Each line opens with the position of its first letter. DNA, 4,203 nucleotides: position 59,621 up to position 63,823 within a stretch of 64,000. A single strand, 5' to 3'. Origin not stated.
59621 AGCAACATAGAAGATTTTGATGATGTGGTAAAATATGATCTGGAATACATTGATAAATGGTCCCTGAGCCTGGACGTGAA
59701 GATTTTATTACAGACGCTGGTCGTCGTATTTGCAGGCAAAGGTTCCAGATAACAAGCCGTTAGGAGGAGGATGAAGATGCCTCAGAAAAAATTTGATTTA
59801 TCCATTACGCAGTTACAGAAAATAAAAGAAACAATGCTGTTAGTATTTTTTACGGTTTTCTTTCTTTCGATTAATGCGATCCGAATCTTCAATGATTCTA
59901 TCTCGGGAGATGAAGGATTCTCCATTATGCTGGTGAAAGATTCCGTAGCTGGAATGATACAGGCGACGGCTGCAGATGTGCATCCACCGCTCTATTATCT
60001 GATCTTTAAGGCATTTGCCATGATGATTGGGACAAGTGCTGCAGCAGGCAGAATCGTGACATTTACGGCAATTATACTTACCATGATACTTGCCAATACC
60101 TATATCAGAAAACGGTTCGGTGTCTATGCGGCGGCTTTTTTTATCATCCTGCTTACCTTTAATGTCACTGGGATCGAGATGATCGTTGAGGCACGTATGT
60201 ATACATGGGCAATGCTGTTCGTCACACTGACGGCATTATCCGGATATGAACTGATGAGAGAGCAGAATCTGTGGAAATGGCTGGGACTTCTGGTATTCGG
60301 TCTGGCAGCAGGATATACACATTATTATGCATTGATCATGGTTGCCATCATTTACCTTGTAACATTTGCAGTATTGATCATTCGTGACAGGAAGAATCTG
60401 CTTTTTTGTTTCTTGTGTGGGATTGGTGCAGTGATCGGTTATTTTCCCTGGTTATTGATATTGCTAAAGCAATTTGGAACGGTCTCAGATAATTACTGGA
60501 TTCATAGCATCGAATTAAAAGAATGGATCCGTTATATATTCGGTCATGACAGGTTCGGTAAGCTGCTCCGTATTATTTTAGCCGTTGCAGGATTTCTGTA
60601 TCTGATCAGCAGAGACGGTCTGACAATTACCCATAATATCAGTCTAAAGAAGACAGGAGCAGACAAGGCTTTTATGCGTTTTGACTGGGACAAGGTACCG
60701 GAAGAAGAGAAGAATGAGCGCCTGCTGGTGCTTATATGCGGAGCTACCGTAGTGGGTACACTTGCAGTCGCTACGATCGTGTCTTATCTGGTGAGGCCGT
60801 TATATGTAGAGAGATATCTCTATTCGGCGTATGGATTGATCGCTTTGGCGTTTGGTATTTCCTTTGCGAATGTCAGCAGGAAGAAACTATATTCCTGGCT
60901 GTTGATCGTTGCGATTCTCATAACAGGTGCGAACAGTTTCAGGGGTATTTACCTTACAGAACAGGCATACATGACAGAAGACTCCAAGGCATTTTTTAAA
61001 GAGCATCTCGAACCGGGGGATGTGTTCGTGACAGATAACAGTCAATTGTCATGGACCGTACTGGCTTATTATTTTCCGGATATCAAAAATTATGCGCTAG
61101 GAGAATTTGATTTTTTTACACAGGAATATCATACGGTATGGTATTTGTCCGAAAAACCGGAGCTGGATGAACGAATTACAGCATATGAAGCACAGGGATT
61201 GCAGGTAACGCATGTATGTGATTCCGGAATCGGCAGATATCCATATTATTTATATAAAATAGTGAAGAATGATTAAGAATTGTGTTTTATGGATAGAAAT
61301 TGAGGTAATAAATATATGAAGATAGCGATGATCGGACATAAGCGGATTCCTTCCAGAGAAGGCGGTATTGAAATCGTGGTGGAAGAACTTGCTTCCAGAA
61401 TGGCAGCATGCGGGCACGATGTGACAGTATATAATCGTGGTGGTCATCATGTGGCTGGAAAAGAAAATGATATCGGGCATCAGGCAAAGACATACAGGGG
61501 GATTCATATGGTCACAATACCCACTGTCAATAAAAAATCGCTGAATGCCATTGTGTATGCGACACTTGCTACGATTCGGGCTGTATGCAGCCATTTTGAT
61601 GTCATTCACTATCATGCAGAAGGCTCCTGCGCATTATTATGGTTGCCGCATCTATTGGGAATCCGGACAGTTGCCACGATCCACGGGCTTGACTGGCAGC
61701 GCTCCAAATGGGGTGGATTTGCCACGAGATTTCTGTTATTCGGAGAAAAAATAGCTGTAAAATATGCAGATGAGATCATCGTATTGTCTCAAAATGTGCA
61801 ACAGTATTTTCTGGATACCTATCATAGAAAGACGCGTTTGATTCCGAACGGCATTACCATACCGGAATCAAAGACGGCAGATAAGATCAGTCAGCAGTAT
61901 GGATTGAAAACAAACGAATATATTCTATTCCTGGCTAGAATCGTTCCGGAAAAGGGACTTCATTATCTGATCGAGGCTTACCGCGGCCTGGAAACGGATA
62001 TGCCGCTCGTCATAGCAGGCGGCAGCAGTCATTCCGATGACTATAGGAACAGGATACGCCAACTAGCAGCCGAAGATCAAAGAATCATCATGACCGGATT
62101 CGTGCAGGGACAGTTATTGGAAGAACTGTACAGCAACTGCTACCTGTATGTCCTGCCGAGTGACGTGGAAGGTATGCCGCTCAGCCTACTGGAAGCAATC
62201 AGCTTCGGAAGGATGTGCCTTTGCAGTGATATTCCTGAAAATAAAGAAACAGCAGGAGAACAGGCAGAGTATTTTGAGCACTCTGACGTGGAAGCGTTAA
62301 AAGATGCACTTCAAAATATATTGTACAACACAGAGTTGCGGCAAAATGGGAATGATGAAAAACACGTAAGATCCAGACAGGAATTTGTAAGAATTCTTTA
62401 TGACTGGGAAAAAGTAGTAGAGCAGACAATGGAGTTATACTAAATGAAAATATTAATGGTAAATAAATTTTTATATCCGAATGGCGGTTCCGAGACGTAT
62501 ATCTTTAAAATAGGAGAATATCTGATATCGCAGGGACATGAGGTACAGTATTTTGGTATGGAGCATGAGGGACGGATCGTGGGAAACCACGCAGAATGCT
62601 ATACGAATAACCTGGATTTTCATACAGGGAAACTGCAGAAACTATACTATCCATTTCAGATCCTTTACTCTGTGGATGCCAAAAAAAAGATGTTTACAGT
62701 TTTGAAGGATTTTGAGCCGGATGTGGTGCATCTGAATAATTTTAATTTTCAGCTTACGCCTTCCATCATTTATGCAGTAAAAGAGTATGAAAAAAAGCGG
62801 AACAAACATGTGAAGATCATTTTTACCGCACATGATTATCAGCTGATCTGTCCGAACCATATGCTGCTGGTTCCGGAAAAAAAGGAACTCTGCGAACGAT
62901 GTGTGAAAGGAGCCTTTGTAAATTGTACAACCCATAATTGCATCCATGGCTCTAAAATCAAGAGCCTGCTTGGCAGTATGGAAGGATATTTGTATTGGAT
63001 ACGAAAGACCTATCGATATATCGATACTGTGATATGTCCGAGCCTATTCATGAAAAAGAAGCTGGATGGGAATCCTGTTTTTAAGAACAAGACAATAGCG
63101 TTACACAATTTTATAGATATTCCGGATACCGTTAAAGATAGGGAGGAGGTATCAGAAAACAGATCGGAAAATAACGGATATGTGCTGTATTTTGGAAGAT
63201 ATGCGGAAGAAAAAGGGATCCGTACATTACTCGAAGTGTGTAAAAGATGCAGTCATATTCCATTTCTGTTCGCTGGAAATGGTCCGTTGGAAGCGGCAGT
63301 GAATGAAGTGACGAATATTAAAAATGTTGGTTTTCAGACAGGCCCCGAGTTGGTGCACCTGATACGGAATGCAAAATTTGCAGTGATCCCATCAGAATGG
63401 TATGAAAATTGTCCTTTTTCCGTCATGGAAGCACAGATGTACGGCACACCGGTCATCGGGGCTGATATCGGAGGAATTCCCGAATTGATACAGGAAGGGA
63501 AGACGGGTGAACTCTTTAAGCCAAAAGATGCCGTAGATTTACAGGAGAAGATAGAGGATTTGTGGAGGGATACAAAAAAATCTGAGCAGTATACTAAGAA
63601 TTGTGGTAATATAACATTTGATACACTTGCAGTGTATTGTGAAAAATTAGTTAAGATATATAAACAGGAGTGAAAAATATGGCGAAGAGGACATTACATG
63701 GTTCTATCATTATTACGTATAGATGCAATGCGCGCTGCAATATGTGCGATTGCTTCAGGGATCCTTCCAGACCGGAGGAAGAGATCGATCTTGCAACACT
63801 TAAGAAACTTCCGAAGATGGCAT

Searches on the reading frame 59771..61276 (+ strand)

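Call 66: search_protein_families(library=pfam, proteins=[window:59771-61276:+], max_evalue=0.001)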
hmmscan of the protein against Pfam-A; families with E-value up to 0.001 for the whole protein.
window:59771-61276:+ (501 aa): 1 family
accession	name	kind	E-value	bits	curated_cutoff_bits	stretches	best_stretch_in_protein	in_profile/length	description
PF13231.12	PMT_2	-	3.9e-07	30.9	26.1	1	71-217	2-150/160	Dolichyl-phosphate-mannose-protein mannosyltransferase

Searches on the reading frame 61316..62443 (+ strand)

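Call 66: search_protein_families(library=pfam, proteins=[window:61316-62443:+], max_evalue=0.001)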
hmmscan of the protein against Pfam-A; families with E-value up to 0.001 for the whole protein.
window:61316-62443:+ (375 aa): 7 families
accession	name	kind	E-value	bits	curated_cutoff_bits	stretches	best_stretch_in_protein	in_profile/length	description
PF00534.26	Glycos_transf_1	-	1.8e-28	99.6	26.4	1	189-344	3-164/172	Glycosyl transferases group 1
PF13439.12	Glyco_transf_4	-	8e-24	85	28.5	1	16-180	2-166/170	Glycosyltransferase Family 4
PF13692.12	Glyco_trans_1_4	-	4.9e-23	82.4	27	1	202-336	3-140/142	Glycosyl transferases group 1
PF13579.12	Glyco_trans_4_4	-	1.3e-16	61.7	29.7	1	16-179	1-158/158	Glycosyl transferase 4-like domain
PF09314.17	DUF1972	-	9e-13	48.7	25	1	3-177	4-182/186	Domain of unknown function (DUF1972)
PF20706.3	GT4-conflict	-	5.2e-07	29.4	26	1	192-304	193-311/385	Family 4 Glycosyltransferase in conflict systems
PF13477.12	Glyco_trans_4_2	-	0.00035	21.2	23.4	1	20-156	11-137/139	Glycosyl transferase 4-like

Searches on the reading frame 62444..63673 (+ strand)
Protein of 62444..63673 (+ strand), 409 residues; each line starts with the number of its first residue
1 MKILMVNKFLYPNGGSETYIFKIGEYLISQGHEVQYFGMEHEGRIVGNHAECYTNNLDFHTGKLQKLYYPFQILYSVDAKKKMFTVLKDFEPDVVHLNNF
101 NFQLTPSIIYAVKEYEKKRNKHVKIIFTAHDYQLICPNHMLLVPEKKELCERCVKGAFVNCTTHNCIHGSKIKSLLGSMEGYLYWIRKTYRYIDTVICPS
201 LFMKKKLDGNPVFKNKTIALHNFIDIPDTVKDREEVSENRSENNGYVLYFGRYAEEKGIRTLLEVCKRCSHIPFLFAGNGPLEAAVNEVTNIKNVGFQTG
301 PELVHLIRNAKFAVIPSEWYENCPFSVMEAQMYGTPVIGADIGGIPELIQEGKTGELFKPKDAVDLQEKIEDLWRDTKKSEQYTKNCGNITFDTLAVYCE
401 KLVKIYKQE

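Call 66: search_protein_families(library=pfam, proteins=[window:62444-63673:+], max_evalue=0.001)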
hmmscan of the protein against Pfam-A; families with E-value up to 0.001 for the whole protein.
window:62444-63673:+ (409 aa): 5 families
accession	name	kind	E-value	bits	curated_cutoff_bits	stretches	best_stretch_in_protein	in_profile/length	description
PF00534.26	Glycos_transf_1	-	1.4e-26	93.5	26.4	1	232-386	3-168/172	Glycosyl transferases group 1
PF13692.12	Glyco_trans_1_4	-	2.6e-23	83.3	27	1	246-376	3-142/142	Glycosyl transferases group 1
PF13439.12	Glyco_transf_4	-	3.9e-15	56.7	28.5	1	14-226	2-168/170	Glycosyltransferase Family 4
PF13579.12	Glyco_trans_4_4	-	3e-05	24.8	29.7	1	14-220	1-155/158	Glycosyl transferase 4-like domain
PF13524.12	Glyco_trans_1_2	-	0.00014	22.3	25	1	261-385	4-123/144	Glycosyl transferase-like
